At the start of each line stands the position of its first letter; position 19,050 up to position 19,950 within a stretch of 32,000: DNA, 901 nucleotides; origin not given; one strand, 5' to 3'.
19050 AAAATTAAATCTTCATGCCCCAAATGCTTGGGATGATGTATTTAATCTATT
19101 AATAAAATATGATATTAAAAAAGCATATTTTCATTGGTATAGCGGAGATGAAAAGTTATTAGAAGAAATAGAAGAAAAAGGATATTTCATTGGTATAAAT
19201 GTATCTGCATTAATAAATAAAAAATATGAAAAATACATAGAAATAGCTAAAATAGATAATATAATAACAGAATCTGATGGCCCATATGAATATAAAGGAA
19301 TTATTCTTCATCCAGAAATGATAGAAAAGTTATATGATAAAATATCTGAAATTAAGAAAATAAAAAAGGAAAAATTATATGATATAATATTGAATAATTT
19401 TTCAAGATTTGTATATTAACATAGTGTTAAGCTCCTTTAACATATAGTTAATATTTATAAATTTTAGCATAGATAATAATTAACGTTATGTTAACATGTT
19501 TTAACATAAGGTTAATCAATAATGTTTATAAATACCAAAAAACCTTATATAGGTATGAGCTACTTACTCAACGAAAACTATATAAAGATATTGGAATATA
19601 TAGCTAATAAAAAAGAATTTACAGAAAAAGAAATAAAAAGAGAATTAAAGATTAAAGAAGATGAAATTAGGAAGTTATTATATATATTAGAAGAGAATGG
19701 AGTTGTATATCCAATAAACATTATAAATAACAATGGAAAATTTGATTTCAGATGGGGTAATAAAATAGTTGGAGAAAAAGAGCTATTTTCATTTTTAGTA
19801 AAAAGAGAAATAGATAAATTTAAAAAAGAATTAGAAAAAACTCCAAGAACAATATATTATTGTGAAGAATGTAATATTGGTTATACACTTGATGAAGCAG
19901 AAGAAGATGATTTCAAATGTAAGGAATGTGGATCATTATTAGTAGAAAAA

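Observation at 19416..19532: Four helically phased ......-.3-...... palindromes upstream of the basal factor gene tfe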

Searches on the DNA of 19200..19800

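Call 73: search_rna_families(source=window, start=19200, end=19800, threshold=evalue, max_evalue=1)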
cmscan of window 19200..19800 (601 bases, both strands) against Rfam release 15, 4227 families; matches with E-value up to 1: 0.
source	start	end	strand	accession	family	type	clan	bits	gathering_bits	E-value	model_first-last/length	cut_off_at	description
